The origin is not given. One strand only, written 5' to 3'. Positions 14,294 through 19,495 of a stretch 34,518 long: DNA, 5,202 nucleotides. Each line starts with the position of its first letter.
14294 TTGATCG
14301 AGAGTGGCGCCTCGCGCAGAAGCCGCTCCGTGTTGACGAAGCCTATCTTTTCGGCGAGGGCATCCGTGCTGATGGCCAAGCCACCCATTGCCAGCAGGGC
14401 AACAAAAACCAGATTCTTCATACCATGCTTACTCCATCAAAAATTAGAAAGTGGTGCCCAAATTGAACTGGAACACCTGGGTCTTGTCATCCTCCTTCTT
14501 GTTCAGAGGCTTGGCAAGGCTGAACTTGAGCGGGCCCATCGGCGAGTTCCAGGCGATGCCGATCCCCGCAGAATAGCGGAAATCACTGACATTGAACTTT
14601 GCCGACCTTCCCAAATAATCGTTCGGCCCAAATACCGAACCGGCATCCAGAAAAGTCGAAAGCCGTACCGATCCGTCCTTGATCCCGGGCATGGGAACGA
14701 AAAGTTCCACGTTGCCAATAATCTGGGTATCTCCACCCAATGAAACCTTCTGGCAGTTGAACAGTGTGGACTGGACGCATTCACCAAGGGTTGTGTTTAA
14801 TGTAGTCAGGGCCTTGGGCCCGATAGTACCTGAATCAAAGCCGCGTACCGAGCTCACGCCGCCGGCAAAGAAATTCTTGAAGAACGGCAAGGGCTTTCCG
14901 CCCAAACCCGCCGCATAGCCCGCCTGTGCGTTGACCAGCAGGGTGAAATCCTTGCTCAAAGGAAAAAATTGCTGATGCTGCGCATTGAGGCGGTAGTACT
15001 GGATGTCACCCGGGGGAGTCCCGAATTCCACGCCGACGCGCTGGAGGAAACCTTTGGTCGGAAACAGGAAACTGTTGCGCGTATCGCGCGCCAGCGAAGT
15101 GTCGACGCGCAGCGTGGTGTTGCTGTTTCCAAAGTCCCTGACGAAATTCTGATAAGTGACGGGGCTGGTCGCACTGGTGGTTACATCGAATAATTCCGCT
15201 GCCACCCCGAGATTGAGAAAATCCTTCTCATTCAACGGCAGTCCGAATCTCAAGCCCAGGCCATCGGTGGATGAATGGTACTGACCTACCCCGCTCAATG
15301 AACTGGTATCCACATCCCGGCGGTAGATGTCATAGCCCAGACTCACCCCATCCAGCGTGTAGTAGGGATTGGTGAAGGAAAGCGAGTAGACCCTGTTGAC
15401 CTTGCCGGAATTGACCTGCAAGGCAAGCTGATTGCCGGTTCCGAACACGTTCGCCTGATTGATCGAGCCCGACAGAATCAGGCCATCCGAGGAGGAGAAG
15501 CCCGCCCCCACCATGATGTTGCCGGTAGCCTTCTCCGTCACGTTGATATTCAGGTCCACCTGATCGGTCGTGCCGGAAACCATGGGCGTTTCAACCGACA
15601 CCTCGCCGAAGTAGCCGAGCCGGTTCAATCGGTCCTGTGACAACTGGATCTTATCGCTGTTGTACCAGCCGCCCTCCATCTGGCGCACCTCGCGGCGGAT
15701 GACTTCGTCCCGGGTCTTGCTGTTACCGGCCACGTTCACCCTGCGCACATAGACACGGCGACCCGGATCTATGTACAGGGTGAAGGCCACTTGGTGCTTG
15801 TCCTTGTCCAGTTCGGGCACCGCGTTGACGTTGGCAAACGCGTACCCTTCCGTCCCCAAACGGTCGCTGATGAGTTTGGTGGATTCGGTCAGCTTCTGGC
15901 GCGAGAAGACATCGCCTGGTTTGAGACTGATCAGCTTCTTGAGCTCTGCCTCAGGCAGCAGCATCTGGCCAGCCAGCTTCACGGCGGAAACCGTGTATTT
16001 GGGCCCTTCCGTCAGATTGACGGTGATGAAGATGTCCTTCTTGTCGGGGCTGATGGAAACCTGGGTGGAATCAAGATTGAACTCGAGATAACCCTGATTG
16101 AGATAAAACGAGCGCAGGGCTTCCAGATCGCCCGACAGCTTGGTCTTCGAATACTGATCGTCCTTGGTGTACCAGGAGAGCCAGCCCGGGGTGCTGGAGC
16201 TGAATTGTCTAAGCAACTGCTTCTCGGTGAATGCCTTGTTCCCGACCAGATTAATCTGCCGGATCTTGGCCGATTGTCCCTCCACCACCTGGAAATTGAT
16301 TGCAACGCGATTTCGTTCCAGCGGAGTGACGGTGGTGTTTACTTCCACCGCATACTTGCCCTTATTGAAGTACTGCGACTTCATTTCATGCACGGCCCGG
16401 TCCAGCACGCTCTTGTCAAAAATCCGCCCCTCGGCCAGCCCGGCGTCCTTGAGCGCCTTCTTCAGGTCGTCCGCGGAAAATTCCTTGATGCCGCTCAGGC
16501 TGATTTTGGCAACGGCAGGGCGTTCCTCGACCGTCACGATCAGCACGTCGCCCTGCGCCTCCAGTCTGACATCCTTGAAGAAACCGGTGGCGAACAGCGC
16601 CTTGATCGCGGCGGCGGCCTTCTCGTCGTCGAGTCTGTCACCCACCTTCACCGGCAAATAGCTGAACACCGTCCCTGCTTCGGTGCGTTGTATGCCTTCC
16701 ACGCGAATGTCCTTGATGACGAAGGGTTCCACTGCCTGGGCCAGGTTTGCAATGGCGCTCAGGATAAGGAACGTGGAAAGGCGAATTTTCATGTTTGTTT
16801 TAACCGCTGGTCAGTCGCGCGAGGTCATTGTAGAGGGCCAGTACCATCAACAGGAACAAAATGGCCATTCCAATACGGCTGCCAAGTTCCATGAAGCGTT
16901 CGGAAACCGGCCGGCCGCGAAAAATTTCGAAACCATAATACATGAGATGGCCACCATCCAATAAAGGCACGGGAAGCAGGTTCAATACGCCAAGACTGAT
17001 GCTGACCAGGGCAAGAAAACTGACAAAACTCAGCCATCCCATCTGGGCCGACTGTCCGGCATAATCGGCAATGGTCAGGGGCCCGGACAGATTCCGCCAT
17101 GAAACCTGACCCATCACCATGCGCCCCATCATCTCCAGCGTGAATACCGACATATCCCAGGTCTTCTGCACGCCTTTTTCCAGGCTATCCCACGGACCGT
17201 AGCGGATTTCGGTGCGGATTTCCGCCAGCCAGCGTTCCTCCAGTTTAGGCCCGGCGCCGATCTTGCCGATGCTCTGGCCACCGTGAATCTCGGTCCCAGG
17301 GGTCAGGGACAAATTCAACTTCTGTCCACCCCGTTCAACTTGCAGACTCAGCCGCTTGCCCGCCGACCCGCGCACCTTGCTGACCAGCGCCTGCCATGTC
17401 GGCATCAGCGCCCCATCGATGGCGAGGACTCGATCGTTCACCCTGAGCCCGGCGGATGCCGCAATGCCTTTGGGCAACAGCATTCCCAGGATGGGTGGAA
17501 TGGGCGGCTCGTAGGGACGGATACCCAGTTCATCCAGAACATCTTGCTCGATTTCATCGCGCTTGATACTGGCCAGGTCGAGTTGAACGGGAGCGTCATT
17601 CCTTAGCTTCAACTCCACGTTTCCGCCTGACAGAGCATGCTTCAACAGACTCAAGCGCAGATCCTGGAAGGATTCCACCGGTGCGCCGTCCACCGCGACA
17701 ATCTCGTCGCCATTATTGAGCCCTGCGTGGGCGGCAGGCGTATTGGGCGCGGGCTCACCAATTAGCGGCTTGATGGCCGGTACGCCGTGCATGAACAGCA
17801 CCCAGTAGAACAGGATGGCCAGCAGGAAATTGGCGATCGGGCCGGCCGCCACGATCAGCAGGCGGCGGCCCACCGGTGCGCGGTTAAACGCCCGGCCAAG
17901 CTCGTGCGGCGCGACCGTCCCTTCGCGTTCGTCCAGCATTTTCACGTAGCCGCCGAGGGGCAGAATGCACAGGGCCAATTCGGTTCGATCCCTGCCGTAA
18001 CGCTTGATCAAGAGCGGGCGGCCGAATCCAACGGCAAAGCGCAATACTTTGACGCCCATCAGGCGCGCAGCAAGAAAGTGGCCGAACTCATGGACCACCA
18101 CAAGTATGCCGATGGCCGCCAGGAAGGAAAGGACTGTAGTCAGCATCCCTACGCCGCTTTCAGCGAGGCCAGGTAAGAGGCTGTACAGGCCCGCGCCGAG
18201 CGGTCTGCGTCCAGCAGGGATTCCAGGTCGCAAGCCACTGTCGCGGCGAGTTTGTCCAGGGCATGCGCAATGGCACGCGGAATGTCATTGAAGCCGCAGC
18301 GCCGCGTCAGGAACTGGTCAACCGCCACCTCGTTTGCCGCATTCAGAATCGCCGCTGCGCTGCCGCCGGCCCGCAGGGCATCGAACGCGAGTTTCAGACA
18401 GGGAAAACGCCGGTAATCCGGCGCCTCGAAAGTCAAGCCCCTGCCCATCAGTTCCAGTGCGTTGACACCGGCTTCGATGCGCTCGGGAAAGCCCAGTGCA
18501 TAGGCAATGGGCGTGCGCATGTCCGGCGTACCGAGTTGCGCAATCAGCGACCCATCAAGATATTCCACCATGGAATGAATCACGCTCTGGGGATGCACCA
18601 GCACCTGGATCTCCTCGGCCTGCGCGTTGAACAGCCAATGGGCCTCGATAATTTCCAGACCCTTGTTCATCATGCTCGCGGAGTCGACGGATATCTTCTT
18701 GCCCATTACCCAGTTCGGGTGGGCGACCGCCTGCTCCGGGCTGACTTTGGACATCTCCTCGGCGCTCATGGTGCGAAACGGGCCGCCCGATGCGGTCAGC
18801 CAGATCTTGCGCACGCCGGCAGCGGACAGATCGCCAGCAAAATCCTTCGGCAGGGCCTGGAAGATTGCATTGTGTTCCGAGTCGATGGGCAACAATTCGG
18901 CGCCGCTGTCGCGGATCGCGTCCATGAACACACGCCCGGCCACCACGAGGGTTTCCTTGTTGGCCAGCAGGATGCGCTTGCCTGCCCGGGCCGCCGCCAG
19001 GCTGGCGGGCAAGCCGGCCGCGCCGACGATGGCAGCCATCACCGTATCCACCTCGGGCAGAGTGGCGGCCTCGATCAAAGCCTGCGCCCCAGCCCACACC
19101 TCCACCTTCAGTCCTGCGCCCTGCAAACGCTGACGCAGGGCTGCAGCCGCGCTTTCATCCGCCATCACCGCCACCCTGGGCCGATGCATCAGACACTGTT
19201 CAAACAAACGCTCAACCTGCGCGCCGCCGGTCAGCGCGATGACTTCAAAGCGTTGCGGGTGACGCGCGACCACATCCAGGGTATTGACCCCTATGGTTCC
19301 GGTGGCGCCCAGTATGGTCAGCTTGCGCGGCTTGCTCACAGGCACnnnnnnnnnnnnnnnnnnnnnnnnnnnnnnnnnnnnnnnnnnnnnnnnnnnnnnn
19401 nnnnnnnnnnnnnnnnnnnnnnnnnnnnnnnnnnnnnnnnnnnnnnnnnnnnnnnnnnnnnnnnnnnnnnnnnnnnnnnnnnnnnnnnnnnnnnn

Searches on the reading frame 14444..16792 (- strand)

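Call 28: search_protein_families(library=pfam, proteins=[window:14444-16792:-], max_evalue=0.00001)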
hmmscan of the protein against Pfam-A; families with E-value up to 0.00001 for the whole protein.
window:14444-16792:- (782 aa): 4 families
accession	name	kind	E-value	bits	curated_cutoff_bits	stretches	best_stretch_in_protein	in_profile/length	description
PF01103.29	Omp85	-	3e-80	270.6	24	1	448-782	1-325/325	Omp85 superfamily domain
PF07244.20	POTRA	-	2.5e-77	256.1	21.3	4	347-421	1-79/79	Surface antigen variable number repeat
PF08479.16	POTRA_2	-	1.8e-08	34.5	24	0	267-326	2-61/76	POTRA domain, ShlB-type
PF08478.15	POTRA_1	-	7.4e-06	26.6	23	0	349-401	3-55/69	POTRA domain, FtsQ-type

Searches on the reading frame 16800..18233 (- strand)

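Call 28: search_protein_families(library=pfam, proteins=[window:16800-18233:-], max_evalue=0.00001)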
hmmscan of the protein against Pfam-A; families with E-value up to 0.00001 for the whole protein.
window:16800-18233:- (477 aa): 5 families
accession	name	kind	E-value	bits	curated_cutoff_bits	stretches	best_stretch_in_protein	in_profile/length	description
PF02163.28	Peptidase_M50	-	4.1e-68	229.4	27.2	1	37-462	2-221/221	Peptidase family M50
PF17820.7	PDZ_6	-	1.9e-17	63.2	27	2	159-210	3-52/54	PDZ domain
PF13180.12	PDZ_2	-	7.1e-15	55.5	27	1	159-215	17-73/80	PDZ domain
PF00595.29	PDZ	-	1.7e-11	44.8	23.2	1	157-209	28-79/81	PDZ domain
PF21558.3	Pept_S41_N_bact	-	6.6e-08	32.8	27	0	163-191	11-39/87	Bacteroidetes, Peptidase, S41 family, N-terminal domain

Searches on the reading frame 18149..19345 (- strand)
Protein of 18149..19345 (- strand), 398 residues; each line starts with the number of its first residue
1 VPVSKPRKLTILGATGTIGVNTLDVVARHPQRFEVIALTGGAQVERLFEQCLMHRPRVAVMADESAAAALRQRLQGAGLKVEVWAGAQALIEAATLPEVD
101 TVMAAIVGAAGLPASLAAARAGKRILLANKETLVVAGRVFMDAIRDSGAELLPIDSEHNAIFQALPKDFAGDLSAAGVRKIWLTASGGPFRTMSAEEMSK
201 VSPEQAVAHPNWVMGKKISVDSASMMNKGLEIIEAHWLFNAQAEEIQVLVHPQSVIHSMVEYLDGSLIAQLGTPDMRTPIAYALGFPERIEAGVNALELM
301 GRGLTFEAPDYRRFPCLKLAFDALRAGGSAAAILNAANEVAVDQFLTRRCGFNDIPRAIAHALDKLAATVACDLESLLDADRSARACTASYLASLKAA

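Call 28: search_protein_families(library=pfam, proteins=[window:18149-19345:-], max_evalue=0.00001)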
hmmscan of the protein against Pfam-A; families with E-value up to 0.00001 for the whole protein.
window:18149-19345:- (398 aa): 3 families
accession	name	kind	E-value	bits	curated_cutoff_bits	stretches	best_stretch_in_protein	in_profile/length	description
PF02670.22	DXP_reductoisom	-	2.2e-45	154.9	21.7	1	9-137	1-129/129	1-deoxy-D-xylulose 5-phosphate reductoisomerase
PF08436.17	DXP_redisom_C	-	3.3e-38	130.1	26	1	151-239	1-84/84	1-deoxy-D-xylulose 5-phosphate reductoisomerase C-terminal domain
PF13288.12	DXPR_C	-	9.7e-38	129.4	27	1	271-386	1-114/115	DXP reductoisomerase C-terminal domain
